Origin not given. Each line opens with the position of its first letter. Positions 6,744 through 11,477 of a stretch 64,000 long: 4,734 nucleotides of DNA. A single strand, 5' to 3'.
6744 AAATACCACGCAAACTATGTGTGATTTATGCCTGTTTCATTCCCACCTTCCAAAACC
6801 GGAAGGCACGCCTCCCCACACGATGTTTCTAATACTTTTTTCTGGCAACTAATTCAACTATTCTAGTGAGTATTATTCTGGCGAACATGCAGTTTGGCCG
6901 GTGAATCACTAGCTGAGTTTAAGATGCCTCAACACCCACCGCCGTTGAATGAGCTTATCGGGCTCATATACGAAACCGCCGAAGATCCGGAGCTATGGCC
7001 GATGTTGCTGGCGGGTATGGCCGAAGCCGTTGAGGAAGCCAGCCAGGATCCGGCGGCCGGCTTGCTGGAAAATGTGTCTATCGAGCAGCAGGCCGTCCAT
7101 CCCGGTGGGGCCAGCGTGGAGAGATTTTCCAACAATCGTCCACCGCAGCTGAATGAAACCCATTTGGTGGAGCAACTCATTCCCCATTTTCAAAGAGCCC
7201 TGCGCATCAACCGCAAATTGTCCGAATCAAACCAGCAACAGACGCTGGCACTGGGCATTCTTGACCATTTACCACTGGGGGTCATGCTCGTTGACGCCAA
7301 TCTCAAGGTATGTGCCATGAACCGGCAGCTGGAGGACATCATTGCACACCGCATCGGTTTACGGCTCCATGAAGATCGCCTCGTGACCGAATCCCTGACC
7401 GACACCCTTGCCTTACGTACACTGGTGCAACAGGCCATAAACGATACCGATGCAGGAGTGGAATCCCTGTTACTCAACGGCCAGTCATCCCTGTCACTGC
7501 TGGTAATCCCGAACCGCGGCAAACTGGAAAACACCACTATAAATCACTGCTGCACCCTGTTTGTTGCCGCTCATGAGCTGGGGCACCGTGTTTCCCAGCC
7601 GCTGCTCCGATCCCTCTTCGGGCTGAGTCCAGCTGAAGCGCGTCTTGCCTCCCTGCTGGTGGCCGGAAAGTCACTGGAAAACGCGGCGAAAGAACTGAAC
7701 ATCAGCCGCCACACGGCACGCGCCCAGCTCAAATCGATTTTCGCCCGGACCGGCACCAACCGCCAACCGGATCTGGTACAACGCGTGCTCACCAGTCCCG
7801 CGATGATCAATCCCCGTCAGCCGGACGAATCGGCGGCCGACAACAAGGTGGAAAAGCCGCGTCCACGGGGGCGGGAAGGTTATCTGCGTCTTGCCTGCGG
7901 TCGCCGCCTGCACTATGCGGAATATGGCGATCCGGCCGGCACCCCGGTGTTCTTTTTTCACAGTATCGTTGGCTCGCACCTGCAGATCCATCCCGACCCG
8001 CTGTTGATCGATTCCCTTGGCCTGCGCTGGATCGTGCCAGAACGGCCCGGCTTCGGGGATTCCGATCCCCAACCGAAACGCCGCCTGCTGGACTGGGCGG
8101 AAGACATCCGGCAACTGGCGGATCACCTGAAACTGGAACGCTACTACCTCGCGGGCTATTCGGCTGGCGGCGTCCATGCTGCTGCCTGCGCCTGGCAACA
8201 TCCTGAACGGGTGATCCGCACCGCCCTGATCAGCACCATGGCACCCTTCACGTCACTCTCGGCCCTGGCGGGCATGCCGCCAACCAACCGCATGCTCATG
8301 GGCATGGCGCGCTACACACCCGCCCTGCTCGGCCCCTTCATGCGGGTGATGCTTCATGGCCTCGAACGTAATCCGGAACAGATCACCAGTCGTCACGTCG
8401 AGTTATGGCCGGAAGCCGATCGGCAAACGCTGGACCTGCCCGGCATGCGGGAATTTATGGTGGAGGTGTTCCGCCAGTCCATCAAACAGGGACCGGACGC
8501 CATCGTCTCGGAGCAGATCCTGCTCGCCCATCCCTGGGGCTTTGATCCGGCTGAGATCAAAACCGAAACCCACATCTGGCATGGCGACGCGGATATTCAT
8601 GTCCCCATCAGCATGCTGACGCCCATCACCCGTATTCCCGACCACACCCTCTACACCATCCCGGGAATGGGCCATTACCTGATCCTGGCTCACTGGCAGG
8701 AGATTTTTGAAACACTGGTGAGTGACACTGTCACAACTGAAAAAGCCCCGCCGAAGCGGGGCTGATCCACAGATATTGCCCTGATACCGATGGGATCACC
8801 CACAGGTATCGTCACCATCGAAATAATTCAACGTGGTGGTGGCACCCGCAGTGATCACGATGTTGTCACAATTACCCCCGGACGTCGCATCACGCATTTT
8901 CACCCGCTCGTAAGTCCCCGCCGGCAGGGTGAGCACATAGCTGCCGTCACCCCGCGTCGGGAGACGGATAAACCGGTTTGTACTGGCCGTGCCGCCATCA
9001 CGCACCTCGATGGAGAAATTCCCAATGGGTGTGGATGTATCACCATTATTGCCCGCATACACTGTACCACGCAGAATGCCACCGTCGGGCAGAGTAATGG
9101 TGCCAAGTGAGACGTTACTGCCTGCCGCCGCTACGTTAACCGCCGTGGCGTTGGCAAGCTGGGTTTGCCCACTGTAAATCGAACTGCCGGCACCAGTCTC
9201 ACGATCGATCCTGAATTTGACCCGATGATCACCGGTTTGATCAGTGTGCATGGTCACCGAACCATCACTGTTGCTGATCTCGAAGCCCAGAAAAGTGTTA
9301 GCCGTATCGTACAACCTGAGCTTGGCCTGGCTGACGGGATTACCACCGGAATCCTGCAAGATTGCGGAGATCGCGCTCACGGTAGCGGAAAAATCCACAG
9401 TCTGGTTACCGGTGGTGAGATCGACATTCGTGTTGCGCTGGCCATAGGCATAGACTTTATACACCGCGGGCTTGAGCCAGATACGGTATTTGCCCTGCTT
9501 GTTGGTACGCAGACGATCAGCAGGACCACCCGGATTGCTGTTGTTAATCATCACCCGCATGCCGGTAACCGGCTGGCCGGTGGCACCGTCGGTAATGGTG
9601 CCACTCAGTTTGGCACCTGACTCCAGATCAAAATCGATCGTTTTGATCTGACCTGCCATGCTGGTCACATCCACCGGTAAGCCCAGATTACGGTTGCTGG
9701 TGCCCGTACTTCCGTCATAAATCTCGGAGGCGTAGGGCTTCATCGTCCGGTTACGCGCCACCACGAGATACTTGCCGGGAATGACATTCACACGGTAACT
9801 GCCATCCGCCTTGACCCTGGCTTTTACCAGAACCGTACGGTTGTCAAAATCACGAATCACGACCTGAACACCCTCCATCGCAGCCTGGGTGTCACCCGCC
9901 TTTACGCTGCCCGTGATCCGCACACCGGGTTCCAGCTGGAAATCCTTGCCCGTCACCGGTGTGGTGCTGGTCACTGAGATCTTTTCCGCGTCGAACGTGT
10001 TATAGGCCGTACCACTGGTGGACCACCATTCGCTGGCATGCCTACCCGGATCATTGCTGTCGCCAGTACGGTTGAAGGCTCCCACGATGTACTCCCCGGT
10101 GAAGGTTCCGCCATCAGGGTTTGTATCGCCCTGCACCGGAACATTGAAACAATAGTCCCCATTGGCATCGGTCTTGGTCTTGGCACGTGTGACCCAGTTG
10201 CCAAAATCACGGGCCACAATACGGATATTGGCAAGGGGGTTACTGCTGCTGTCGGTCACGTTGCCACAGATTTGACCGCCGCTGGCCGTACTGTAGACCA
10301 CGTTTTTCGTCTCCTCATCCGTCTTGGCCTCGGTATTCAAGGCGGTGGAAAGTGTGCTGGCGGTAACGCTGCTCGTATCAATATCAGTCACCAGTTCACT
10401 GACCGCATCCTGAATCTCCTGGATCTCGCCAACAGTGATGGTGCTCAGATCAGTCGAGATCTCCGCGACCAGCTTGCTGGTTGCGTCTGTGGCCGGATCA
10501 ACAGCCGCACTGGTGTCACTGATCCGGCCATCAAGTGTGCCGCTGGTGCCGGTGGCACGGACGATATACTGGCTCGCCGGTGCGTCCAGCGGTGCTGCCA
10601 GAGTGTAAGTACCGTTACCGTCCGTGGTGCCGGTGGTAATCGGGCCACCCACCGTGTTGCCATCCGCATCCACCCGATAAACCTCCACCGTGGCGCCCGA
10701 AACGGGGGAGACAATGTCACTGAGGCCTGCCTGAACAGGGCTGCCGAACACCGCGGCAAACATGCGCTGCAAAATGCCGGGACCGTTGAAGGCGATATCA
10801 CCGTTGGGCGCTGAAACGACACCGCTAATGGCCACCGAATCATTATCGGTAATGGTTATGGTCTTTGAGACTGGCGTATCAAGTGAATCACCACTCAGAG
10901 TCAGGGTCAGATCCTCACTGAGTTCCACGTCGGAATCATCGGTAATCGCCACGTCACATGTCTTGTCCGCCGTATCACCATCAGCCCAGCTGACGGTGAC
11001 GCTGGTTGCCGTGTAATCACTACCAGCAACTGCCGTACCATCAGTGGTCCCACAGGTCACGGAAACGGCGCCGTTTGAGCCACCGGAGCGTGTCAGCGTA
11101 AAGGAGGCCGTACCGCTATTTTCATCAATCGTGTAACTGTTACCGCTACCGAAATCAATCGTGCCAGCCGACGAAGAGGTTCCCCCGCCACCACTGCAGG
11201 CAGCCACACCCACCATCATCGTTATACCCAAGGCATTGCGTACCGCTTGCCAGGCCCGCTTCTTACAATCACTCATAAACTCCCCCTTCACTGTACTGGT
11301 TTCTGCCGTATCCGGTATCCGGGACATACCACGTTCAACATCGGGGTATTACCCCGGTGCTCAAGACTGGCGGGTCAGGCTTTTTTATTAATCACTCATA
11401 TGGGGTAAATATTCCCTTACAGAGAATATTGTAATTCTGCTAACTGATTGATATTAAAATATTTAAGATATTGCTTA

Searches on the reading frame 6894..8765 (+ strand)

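Call 26: search_protein_families(library=ncbifam, proteins=[window:6894-8765:+], max_evalue=1e-10)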
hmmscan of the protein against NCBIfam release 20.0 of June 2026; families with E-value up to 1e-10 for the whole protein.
window:6894-8765:+ (623 aa): 2 families
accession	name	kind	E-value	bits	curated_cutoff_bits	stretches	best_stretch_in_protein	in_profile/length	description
NF051488.1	bifunc_PcaDC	exception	1.6e-12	47.3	390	0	345-453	8-116/375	bifunctional 3-oxoadipate enol-lactonase/4-carboxymuconolactone decarboxylase PcaDC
TIGR02427.1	protocat_pcaD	equivalog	6.3e-12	45.4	255.85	1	338-452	1-116/251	3-oxoadipate enol-lactonase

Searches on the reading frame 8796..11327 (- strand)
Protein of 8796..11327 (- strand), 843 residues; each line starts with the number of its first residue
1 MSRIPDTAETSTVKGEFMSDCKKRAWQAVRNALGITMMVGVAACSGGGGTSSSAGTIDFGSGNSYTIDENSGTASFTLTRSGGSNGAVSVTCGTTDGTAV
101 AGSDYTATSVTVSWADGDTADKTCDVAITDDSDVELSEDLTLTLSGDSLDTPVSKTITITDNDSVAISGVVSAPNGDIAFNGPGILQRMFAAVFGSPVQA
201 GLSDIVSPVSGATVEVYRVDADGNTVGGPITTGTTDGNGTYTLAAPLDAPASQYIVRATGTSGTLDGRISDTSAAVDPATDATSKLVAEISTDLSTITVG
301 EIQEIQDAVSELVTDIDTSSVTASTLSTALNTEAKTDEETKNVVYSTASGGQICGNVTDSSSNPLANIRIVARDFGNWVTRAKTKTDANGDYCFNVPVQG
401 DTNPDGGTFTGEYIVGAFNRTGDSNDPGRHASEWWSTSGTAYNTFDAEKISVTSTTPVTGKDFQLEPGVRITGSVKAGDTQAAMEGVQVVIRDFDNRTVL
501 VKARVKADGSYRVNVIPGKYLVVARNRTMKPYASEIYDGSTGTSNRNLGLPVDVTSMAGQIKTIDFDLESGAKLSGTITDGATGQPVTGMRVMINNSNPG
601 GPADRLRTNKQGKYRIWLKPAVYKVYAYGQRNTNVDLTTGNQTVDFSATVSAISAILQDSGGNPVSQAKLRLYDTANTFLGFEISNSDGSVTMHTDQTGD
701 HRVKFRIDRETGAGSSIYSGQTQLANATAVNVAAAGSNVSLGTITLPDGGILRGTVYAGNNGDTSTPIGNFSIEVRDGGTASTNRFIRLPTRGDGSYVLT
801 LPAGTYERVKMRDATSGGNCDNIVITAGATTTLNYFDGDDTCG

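Call 26: search_protein_families(library=ncbifam, proteins=[window:8796-11327:-], max_evalue=1e-10)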
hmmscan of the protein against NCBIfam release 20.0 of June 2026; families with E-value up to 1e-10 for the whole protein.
window:8796-11327:- (843 aa): 0 families

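Call 77: search_protein_families(library=pfam, proteins=[window:8796-11327:-], max_evalue=0.001)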
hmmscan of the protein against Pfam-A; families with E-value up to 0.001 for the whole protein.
window:8796-11327:- (843 aa): 6 families
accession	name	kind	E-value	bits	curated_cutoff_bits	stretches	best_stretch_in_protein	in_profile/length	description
PF13620.12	CarboxypepD_reg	-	2.4e-25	89.1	32.3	3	574-644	2-77/82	Carboxypeptidase regulatory-like domain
PF03160.20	Calx-beta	-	1.7e-15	57.5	27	1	63-163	13-119/119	Calx-beta domain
PF11974.14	bMG3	-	6e-11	42.7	34.9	0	207-260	26-76/103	Bacterial alpha-2-macroglobulin MG3 domain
PF13715.12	CarbopepD_reg_2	-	9.5e-10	38.8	32.2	0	574-637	1-62/88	CarboxypepD_reg-like domain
PF22902.2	NOMO1-like_9th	-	4.2e-08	33.3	27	0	476-513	5-42/75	BOS complex subunit NOMO1-like, beta sandwich domain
PF17210.9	SdrD_B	-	3.2e-05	24.5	29.7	0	207-293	22-104/112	SdrD B-like domain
